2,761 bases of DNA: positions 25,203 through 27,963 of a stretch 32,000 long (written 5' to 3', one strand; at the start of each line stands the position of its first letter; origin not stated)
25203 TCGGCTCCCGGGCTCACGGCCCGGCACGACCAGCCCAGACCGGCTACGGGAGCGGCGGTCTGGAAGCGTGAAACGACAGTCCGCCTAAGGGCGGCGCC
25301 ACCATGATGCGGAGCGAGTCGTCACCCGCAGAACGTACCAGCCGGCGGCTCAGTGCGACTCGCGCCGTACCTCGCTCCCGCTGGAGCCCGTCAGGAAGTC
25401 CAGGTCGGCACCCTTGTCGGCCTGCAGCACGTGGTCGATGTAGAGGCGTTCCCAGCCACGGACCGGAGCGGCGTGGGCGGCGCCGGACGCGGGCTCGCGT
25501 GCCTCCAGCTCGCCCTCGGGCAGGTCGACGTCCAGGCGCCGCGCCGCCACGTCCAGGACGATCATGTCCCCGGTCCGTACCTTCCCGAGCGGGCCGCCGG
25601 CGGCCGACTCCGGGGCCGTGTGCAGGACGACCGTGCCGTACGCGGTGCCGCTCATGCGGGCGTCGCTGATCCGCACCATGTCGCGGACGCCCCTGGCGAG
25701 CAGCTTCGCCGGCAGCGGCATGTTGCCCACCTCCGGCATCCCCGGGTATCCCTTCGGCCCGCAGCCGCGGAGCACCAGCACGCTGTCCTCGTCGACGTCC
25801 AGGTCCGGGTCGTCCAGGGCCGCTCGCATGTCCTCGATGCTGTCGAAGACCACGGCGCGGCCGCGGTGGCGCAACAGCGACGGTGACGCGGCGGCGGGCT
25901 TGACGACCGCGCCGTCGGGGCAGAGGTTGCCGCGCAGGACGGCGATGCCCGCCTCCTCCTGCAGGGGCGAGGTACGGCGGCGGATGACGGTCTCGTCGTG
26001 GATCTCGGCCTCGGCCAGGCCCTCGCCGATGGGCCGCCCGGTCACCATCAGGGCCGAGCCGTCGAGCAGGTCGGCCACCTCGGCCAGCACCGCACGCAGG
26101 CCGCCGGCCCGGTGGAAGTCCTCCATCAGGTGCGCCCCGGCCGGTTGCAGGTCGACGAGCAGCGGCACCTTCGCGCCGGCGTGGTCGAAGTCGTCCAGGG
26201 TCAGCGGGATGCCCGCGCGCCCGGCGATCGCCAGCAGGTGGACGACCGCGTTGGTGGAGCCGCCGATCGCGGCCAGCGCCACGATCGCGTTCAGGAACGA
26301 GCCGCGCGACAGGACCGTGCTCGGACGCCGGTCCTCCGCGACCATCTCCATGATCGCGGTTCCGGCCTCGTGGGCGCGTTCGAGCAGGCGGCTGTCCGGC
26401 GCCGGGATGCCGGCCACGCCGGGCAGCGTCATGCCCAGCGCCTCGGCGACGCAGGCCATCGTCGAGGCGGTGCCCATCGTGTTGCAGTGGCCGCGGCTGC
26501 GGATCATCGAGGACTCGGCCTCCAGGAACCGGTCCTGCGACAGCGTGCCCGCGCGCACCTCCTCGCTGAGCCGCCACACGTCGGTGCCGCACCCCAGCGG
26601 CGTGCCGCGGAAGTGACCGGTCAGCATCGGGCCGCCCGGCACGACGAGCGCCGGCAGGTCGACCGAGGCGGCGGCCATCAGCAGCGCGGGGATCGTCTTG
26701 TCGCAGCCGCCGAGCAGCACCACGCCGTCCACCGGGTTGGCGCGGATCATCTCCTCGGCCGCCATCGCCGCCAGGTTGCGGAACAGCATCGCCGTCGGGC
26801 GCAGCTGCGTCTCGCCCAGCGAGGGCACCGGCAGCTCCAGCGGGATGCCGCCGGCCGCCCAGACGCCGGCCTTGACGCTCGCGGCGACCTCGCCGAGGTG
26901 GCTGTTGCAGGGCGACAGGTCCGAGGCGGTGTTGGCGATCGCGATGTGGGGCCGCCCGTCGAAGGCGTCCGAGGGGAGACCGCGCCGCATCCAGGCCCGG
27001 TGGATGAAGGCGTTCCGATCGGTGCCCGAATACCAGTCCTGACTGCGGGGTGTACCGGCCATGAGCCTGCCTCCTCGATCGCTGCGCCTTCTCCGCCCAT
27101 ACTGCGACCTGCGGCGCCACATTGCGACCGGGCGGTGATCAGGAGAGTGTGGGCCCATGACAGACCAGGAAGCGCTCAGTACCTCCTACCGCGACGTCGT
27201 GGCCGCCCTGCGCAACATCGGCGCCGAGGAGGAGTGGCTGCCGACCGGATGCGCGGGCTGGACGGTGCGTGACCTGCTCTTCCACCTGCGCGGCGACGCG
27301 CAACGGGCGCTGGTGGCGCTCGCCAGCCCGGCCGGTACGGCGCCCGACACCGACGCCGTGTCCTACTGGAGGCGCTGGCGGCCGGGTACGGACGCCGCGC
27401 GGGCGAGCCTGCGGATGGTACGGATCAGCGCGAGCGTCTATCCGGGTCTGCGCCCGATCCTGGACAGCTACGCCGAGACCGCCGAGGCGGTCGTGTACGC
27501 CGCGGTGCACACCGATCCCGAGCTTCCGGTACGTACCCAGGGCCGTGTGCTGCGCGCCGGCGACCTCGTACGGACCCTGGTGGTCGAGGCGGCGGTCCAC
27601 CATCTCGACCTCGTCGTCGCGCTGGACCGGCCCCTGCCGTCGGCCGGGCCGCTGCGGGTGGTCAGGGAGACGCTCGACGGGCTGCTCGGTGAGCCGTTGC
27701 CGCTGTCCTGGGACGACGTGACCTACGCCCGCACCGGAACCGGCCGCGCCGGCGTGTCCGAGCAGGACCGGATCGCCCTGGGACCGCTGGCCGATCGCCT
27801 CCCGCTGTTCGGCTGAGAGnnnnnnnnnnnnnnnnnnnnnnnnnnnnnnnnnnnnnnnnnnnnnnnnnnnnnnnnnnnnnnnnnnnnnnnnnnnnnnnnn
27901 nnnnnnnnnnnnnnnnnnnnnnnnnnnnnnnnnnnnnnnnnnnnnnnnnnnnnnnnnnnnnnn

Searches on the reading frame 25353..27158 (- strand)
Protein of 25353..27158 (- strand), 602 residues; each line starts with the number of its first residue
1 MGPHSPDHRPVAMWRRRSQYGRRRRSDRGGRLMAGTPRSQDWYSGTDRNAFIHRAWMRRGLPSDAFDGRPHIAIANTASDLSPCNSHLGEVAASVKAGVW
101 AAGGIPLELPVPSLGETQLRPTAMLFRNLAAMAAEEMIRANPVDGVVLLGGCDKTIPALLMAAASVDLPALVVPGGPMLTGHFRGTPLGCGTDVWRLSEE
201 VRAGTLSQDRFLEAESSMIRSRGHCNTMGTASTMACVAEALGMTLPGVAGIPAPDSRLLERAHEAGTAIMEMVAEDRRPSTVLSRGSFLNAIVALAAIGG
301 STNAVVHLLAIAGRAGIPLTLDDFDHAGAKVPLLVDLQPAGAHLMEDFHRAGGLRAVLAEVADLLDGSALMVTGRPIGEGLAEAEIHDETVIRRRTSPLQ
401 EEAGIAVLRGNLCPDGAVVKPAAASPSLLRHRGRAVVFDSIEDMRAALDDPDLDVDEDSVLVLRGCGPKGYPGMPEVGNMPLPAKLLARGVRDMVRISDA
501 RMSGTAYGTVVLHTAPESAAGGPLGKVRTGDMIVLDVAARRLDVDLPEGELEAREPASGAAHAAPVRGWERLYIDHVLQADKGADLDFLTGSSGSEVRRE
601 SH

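Call 103: search_protein_families(library=pfam, proteins=[window:25353-27158:-], max_evalue=0.0001)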
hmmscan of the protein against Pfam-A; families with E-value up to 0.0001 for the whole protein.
window:25353-27158:- (602 aa): 2 families
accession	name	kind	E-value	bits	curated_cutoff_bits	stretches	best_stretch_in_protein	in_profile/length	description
PF00920.27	ILVD_EDD_N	-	7e-106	354.4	27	1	69-379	1-315/316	Dihydroxy-acid/6-phosphogluconate dehydratase N-terminal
PF24877.1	ILV_EDD_C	-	5.9e-60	202.4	27.7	1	391-584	2-191/191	Dihydroxy-acid/6-phosphogluconate dehydratase C-terminal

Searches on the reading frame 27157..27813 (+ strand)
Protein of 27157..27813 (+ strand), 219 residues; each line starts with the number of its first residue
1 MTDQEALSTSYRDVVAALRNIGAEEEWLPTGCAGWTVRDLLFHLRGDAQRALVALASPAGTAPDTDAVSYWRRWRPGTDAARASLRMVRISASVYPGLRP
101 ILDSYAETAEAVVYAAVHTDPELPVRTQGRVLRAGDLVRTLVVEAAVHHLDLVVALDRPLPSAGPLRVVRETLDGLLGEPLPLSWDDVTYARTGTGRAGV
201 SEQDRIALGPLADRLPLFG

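Call 103: search_protein_families(library=pfam, proteins=[window:27157-27813:+], max_evalue=0.0001)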
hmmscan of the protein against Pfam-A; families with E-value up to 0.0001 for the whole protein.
window:27157-27813:+ (219 aa): 1 family
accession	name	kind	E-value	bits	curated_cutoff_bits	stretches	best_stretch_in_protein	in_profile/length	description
PF11716.13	MDMPI_N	-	4.7e-12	47.2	24.2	1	12-152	6-139/140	Mycothiol maleylpyruvate isomerase N-terminal domain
